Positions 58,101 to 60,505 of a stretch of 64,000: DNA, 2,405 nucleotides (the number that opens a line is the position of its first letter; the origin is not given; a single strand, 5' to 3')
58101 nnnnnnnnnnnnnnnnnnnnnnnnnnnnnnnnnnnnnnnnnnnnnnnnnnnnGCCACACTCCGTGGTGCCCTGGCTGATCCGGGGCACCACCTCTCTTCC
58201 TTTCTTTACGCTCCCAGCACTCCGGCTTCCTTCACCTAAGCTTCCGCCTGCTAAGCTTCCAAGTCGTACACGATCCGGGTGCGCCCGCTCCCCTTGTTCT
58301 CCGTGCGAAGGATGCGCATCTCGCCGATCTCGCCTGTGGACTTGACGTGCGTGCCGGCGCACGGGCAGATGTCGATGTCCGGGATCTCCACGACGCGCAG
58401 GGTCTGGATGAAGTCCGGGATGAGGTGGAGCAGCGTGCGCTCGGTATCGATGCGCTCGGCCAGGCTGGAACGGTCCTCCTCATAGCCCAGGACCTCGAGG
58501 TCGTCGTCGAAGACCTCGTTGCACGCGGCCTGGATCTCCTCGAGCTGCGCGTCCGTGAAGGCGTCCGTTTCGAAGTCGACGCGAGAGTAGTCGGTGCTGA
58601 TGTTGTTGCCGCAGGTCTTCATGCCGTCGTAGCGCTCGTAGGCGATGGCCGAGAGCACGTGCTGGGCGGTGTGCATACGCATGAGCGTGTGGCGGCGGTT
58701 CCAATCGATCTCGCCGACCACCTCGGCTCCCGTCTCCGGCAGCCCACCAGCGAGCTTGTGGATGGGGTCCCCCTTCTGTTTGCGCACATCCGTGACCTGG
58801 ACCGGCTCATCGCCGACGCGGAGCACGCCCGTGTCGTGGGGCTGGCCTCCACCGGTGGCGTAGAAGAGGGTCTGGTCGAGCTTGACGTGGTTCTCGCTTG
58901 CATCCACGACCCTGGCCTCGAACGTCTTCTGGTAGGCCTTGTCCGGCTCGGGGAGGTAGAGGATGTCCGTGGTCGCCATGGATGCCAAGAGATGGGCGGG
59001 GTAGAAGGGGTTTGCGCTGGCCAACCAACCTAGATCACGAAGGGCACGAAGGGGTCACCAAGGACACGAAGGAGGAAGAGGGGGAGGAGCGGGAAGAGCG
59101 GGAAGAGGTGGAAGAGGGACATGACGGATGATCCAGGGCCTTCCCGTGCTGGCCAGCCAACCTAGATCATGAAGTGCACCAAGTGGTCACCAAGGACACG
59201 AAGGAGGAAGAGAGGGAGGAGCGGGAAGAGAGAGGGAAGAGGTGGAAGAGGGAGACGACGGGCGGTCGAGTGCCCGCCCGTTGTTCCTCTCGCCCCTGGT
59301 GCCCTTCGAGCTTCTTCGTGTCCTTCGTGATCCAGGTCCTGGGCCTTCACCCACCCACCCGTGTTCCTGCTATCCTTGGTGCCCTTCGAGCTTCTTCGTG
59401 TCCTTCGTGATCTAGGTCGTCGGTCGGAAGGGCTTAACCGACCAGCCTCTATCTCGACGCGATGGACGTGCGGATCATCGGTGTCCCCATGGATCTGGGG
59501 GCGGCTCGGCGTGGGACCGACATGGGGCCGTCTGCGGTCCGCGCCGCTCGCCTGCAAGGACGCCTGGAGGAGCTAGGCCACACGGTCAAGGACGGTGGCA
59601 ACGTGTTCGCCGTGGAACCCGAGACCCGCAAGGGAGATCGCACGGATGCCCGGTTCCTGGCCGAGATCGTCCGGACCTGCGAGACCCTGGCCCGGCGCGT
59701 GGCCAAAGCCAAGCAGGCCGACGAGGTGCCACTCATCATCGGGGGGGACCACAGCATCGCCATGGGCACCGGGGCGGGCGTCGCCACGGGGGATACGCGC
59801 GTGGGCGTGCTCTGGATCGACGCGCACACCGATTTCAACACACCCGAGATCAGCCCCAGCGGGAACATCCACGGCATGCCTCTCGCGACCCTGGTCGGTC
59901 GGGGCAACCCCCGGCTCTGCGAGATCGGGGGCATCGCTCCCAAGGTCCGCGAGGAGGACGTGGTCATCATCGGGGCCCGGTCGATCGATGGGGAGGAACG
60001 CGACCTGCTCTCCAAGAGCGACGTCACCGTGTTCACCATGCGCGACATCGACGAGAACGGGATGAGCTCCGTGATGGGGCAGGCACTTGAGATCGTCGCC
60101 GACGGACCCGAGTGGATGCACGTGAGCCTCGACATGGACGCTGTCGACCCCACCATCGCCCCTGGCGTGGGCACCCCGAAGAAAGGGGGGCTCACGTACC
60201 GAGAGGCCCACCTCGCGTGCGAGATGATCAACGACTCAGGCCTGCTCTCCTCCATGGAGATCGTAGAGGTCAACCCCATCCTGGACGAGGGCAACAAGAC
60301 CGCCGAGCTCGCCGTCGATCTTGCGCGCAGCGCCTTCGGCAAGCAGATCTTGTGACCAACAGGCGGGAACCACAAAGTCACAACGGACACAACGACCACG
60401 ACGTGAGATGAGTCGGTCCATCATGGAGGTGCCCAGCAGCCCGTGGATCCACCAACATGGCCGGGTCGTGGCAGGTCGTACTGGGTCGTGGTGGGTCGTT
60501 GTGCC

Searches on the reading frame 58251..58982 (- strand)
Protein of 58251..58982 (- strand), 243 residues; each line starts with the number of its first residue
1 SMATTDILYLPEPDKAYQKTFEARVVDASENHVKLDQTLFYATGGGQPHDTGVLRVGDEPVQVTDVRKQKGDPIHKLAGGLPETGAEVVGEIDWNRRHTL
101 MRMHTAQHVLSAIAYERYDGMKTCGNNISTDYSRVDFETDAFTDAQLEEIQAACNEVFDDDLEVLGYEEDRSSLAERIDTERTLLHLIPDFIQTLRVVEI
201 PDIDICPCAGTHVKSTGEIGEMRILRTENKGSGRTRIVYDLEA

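Call 15: search_protein_families(library=pfam, proteins=[window:58251-58982:-])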
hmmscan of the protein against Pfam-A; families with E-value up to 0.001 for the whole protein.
window:58251-58982:- (243 aa): 2 families
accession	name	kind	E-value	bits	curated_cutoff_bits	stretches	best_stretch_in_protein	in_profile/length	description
PF07973.19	tRNA_SAD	-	1.4e-15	57.4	24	1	195-237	1-43/44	Threonyl and Alanyl tRNA synthetase second additional domain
PF01411.24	tRNA-synt_2c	-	1.6e-12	47.2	30.3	1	18-96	472-552/552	tRNA synthetases class II (A)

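Call 38: find_encoding_contigs(protein=window:58251-58979:-, flank=10000, max_places=6)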
Protein window:58251-58979:- (242 aa): 2 contigs read that carry it; 2 places shown.
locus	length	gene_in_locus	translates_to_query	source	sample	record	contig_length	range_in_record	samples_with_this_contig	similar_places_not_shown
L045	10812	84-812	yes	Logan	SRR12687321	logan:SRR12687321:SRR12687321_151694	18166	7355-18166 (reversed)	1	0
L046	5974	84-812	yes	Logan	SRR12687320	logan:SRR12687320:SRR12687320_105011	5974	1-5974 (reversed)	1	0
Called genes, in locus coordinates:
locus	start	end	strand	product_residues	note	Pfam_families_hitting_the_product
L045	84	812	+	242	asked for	PF01411:tRNA-synt_2c, PF07973:tRNA_SAD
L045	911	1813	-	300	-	-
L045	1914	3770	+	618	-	PF07690:MFS_1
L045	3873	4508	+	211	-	PF01596:Methyltransf_3, PF01135:PCMT (weak), PF08704:GCD14 (weak), PF13578:Methyltransf_24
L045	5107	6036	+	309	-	PF13545:HTH_Crp_2 (faint), PF25213:HVO_A0261_N (faint), PF01022:HTH_5 (weak), PF01325:Fe_dep_repress (faint), PF12840:HTH_20, PF01047:MarR, PF12802:MarR_2 (weak), PF13412:HTH_24, +8 more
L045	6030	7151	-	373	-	PF02771:Acyl-CoA_dh_N, PF02770:Acyl-CoA_dh_M, PF00441:Acyl-CoA_dh_1, PF08028:Acyl-CoA_dh_2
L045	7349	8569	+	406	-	PF00082:Peptidase_S8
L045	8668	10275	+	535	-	-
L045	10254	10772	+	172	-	-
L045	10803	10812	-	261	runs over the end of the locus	PF01904:DUF72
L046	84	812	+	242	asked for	PF01411:tRNA-synt_2c, PF07973:tRNA_SAD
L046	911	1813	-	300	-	-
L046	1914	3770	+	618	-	PF07690:MFS_1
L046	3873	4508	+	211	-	PF01596:Methyltransf_3, PF01135:PCMT (weak), PF08704:GCD14 (weak), PF13578:Methyltransf_24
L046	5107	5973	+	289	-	?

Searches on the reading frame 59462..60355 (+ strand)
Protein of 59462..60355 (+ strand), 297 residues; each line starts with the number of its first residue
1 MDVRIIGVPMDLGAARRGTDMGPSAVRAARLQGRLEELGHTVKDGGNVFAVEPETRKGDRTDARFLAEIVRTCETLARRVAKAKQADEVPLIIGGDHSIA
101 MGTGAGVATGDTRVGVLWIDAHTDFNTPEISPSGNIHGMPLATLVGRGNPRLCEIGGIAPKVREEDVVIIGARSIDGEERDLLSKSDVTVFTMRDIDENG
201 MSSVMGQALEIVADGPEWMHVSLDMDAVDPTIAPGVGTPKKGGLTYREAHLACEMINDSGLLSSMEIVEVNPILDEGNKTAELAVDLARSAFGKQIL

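Call 14: find_encoding_contigs(protein=window:59462-60355:+, flank=3000, max_places=6)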
Protein window:59462-60355:+ (297 aa): 2 contigs read that carry it; 1 place shown.
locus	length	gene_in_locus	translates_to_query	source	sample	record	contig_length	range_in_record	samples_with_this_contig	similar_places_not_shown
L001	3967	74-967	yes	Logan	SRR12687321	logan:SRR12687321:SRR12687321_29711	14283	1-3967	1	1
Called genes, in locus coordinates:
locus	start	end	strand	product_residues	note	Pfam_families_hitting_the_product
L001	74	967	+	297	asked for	PF00491:Arginase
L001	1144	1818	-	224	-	PF03483:B3_4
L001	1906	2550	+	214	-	PF00702:Hydrolase, PF13419:HAD_2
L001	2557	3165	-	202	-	PF01047:MarR (faint), PF01978:TrmB (faint), PF12802:MarR_2 (weak), PF12840:HTH_20, PF13545:HTH_Crp_2 (weak), PF01022:HTH_5, PF12802:MarR_2 (weak), PF12840:HTH_20, +4 more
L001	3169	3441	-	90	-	-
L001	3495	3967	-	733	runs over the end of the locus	PF07705:CARDB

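Call 15: search_protein_families(library=pfam, proteins=[window:59462-60355:+])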
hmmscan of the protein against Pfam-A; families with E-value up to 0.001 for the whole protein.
window:59462-60355:+ (297 aa): 1 family
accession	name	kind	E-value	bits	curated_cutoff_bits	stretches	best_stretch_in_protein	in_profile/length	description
PF00491.26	Arginase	-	4.1e-76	256.6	22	1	2-292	2-279/280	Arginase family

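Call 16: find_related_loci(query=window:59462-60355:+, collection=genome_contigs, flank=10000)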
Query window:59462-60355:+ (297 aa) in genome_contigs; peptide patterns used: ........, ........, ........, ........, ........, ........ (x = any residue, [..] = any of these).
169 stretches matched a pattern; 41 encode a relative of the query (tblastn E <= 1e-3); 41 distinct loci.
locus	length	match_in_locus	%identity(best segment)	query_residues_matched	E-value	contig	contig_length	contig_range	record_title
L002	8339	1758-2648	73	1-297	8e-141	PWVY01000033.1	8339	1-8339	MAG: Thermoplasmata archaeon isolate CSSed11_322R1 CS-Sed11-C15835, whole genome shotgun sequence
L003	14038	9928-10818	52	1-296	5e-92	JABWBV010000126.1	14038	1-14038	MAG: Anaerolineales bacterium isolate MAG_39 scaffold_4910, whole genome shotgun sequence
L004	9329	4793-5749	51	1-297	5e-91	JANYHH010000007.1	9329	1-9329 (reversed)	MAG: Deinococcales bacterium isolate GL140_1_metabinner_31 GL140_1_k141_980168, whole genome shotgun sequence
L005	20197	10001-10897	49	3-297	3e-90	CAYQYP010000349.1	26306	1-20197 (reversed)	MAG TPA_asm: uncultured Acidobacteriota bacterium isolate binchicken_co216_114 genome assembly, contig: k141_2604725, wh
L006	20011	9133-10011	53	1-297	2e-90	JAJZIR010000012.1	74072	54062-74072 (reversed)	MAG: bacterium isolate LSA4.bin17 NODE_278_length_74072_cov_16.745919, whole genome shotgun sequence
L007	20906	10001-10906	51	1-297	1e-88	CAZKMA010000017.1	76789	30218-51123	MAG TPA_asm: uncultured Spirochaetales bacterium isolate binchicken_co224_265 genome assembly, contig: NODE_175_length_7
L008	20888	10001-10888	52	3-297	1e-87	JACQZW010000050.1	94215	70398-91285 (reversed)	MAG: Acidobacteria bacterium isolate NC_groundwater_1577_Pr3_B-0.1um_71_22 SR-2_scaffold_141_1935408, whole genome shotg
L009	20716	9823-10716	51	1-297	2e-86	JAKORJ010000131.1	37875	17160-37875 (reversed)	MAG: Bacillota bacterium isolate all_maxbin.301 k201_1142966, whole genome shotgun sequence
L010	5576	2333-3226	50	1-297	4e-86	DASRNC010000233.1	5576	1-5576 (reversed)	MAG TPA_asm: Bacillota bacterium isolate SMAG_U10232 k141_122489, whole genome shotgun sequence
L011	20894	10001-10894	51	1-297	4e-86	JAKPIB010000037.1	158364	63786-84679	MAG: Bacillota bacterium isolate USOA134_metabat.17_sub k141_475488, whole genome shotgun sequence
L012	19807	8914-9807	51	1-297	1e-84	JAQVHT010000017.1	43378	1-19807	MAG: Clostridia bacterium isolate STE_22 NODE_1537_length_43378_cov_13.081663_Sandtown_E, whole genome shotgun sequence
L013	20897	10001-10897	48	3-297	9e-82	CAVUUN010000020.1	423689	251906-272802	MAG: uncultured Acidobacteriota bacterium isolate MFD03899.bin.1.231 genome assembly, contig: contig_8891, whole genome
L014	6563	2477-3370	48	3-297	1e-73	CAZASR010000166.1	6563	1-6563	MAG TPA_asm: uncultured Devosia sp. isolate SRP263527_co2_191 genome assembly, contig: NODE_11537_length_6563_cov_9.4625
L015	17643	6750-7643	45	3-297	1e-71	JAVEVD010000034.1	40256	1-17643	MAG: Steroidobacteraceae bacterium isolate BF4_110 NODE_2791_length_40256_cov_9.492337_Biofilm4, whole genome shotgun se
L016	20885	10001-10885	42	5-297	6e-64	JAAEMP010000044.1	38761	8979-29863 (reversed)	MAG: Hyphomicrobiales bacterium isolate Bse_9 BseG_CONTIG144290, whole genome shotgun sequence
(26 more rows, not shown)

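Call 39: list_cluster_members(proteins=[window:59462-60355:+, P0001])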
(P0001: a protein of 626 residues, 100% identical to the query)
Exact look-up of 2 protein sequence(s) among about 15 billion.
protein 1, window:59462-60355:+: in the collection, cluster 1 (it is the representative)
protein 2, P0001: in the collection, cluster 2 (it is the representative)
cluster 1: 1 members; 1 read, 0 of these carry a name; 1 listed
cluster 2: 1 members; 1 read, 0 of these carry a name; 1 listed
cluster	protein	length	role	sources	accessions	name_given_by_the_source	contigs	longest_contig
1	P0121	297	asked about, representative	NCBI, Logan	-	-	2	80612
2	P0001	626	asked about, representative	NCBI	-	-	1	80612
